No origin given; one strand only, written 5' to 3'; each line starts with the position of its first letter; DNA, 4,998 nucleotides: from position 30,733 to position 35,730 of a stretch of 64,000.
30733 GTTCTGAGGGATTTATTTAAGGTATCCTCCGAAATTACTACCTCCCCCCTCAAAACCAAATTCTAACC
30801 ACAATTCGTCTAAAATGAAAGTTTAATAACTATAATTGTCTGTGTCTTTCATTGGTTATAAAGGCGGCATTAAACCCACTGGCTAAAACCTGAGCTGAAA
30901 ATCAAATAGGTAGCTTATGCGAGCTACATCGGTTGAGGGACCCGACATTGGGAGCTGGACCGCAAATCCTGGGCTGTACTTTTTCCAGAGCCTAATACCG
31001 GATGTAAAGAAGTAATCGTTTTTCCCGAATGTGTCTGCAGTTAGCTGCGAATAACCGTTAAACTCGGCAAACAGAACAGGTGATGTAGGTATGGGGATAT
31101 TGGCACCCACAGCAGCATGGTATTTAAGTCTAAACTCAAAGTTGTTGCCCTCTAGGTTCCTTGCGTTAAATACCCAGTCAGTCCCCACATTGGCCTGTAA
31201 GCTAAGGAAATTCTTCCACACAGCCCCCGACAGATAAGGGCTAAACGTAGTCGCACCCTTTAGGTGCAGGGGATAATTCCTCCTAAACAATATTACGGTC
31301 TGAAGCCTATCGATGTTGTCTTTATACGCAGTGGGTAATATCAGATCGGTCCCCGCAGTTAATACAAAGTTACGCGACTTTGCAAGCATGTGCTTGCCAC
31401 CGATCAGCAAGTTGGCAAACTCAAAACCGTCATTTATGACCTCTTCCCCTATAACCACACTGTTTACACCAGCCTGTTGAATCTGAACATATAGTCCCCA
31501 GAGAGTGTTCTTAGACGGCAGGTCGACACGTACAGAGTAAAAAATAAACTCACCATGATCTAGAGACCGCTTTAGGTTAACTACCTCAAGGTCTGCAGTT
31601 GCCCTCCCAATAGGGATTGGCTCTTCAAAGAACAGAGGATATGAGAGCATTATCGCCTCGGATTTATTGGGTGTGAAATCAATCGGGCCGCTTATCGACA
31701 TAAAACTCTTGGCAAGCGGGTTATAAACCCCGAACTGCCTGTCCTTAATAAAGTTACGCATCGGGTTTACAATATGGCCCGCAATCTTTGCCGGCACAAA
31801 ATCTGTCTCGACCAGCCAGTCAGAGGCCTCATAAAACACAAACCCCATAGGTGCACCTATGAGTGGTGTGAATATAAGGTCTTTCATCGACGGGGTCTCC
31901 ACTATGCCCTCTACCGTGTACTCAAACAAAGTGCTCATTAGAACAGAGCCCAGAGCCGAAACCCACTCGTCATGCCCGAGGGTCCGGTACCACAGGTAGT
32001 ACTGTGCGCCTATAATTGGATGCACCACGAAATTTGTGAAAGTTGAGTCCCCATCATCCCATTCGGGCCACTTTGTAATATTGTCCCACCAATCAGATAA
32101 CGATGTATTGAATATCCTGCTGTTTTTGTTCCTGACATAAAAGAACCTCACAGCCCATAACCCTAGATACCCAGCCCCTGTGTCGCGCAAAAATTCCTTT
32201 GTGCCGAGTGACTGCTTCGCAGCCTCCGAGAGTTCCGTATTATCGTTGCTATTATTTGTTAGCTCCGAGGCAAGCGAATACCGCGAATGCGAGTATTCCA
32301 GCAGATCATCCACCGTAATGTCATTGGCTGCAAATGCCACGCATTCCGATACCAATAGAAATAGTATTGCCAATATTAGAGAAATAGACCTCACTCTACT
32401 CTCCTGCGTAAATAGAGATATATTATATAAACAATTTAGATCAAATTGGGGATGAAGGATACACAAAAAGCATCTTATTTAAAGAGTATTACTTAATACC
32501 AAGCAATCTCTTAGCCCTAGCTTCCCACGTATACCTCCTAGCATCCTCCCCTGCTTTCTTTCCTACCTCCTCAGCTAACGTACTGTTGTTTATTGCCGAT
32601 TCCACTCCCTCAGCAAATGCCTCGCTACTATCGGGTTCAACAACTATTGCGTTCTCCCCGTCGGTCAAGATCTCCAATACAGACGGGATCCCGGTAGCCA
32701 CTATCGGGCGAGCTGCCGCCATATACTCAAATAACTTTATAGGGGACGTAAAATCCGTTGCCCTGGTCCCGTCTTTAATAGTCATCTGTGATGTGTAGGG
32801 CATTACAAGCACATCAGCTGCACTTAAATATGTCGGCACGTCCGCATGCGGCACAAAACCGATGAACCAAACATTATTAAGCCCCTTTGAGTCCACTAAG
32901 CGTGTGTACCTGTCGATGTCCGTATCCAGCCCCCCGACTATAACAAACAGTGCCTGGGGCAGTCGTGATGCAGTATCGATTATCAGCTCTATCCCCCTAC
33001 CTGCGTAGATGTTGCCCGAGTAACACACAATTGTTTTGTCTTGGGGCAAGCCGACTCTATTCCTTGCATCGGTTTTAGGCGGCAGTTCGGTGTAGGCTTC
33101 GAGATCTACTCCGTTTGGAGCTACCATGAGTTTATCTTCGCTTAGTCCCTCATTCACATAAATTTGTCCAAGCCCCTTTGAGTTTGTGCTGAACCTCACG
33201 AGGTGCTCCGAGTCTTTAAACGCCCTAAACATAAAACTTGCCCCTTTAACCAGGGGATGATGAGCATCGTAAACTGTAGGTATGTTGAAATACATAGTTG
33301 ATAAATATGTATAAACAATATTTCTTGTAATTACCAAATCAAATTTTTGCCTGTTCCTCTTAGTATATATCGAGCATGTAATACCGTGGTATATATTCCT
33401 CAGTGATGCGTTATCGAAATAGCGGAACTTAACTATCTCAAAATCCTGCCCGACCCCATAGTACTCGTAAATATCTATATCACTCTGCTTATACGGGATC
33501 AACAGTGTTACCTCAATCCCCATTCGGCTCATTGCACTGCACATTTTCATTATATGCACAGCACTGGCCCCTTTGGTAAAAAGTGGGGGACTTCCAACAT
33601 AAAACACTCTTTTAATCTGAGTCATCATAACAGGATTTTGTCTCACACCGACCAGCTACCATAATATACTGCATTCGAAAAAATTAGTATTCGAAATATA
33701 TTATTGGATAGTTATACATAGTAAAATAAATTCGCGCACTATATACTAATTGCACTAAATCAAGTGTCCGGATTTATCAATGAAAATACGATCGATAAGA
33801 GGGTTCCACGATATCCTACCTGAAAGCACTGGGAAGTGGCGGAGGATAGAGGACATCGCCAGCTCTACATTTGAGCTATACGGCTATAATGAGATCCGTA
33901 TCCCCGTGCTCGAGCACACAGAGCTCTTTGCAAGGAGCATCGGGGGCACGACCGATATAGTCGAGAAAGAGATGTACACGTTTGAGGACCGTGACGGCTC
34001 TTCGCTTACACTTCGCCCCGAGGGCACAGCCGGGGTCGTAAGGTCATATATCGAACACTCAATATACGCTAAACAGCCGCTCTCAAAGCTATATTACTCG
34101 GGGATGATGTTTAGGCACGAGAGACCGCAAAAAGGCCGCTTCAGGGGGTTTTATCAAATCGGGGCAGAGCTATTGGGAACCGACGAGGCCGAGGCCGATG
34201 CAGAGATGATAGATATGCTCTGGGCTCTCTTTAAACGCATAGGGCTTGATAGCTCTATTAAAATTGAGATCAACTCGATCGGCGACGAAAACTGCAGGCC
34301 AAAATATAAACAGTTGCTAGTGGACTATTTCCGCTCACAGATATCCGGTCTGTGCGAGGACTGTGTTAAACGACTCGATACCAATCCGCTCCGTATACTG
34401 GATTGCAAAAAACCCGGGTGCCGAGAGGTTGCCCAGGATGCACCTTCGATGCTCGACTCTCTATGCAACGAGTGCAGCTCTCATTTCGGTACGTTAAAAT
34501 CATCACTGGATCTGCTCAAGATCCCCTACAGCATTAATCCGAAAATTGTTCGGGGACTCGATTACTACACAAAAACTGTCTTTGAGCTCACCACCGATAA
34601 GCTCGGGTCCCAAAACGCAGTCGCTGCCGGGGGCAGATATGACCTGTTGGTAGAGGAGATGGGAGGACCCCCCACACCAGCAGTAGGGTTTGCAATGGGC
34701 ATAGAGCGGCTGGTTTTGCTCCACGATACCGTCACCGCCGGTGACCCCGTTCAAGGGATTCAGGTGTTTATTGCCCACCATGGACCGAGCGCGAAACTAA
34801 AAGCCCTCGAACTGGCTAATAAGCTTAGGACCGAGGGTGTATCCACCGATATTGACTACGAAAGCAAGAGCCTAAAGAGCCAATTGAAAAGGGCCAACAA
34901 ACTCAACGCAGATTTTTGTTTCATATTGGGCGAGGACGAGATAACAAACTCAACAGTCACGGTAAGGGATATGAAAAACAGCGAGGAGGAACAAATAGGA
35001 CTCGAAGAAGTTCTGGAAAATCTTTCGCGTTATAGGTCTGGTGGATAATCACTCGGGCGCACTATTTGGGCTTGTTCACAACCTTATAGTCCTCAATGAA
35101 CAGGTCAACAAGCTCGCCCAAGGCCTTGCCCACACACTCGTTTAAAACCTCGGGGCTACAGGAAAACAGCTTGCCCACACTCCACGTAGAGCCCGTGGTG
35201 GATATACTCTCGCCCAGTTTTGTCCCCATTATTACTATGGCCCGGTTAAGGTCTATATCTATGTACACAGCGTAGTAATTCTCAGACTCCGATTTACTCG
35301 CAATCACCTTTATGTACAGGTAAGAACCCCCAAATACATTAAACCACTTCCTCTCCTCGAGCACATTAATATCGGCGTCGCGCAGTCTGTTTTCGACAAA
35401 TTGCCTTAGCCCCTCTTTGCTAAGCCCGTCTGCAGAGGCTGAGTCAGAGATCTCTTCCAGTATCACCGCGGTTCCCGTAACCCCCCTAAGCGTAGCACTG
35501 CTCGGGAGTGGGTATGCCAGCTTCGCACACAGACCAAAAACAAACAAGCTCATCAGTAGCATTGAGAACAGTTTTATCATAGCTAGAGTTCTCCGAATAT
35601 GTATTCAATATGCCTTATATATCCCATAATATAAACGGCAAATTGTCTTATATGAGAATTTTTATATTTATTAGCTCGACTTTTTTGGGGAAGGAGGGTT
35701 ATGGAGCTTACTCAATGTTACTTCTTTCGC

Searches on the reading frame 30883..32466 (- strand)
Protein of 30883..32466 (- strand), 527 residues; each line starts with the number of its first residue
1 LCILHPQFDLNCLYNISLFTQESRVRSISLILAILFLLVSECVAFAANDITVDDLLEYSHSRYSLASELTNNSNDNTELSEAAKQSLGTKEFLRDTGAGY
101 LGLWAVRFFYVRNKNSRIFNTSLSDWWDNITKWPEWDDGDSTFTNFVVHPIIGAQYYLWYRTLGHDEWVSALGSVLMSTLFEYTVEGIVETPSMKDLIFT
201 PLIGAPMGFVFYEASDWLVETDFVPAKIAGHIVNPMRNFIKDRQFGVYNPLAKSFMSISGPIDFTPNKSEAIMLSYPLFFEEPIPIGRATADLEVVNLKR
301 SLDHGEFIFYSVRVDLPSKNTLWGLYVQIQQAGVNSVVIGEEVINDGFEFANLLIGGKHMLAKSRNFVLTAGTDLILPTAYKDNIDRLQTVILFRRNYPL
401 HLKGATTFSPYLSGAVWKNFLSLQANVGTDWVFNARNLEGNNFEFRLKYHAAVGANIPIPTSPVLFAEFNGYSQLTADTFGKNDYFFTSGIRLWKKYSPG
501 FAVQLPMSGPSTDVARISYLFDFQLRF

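Call 8: search_protein_families(library=ncbifam, proteins=[window:30883-32466:-], max_evalue=0.01)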
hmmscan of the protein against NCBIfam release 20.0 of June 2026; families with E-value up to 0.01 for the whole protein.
window:30883-32466:- (527 aa): 0 families

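Call 70: search_protein_families(library=pfam, proteins=[window:30883-32466:-], max_evalue=0.001)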
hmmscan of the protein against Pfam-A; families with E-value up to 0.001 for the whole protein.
window:30883-32466:- (527 aa): 1 family
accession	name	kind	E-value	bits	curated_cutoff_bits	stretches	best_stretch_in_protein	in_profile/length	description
PF13084.11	DUF3943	-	1.6e-23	83.1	27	1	138-236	5-108/108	Domain of unknown function (DUF3943)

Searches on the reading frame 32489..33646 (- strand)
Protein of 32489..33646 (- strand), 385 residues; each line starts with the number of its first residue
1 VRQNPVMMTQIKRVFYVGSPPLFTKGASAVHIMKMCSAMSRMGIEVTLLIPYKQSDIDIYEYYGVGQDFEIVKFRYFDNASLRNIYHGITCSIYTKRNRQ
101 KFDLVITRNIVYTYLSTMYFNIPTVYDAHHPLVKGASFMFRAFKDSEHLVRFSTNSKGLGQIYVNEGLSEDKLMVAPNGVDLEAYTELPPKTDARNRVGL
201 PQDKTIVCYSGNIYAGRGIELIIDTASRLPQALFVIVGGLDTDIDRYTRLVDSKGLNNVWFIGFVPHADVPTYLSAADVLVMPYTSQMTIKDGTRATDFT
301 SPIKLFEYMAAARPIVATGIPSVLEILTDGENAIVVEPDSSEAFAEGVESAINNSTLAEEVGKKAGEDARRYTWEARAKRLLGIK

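Call 7: search_protein_families(library=pfam, proteins=[window:32489-33646:-], max_evalue=0.01)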
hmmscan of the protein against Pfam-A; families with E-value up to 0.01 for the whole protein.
window:32489-33646:- (385 aa): 4 families
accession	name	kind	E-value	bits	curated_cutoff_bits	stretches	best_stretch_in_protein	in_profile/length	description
PF00534.26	Glycos_transf_1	-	1.3e-25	90.4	26.4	1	192-365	3-169/172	Glycosyl transferases group 1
PF13692.12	Glyco_trans_1_4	-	1.3e-23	84.3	27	1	206-354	3-142/142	Glycosyl transferases group 1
PF13524.12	Glyco_trans_1_2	-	2e-12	47.7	25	1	220-382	3-143/144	Glycosyl transferase-like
PF13439.12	Glyco_transf_4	-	1.2e-09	38.9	28.5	1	29-183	5-169/170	Glycosyltransferase Family 4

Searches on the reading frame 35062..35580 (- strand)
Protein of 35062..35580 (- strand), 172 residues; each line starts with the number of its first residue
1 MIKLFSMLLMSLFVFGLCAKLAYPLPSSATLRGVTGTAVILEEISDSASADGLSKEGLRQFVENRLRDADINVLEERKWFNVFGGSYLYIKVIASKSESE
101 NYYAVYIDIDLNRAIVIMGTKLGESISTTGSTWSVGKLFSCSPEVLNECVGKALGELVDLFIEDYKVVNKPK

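Call 7: search_protein_families(library=pfam, proteins=[window:35062-35580:-], max_evalue=0.01)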
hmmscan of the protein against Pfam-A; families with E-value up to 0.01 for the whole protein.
window:35062-35580:- (172 aa): 0 families

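Call 8: search_protein_families(library=ncbifam, proteins=[window:35062-35580:-], max_evalue=0.01)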
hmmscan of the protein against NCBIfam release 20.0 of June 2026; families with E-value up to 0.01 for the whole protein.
window:35062-35580:- (172 aa): 0 families

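Call 9: search_protein_families(library=padloc, proteins=[window:35062-35580:-], max_evalue=0.1)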
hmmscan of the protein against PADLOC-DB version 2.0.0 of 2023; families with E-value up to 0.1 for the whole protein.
window:35062-35580:- (172 aa): 1 family
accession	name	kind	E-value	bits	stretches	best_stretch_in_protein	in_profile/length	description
PDLC02694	Orf5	-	0.014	12.1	1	40-113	16-89/574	Orf5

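Call 81: predict_structure(protein=window:35062-35580:-)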
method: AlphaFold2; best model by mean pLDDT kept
length: 172 residues; sequences in the alignment: 1
mean_pLDDT: 50.2   pTM: 0.45
mean pLDDT of the five models: 50.2, 49.1, 48.1, 43.6, 42.0
residues with pLDDT >= 90: 0; 70-90: 8; 50-70: 75; < 50: 89
segments of 3 or more residues with pLDDT < 50: 20-52, 74-92, 94-103, 111-117, 119-136
pLDDT, mean of each block of 10 residues (from residue 1): 71 56 32 25 34 56 66 48 41 46 50 47 40 49 62 67 61 52
secondary structure, 60 per line:
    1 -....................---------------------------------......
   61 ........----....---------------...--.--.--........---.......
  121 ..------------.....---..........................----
elements in order: H2-21 H55-68 E73-76 E92-94 E103-110 E114-122 E135-139 H143-168
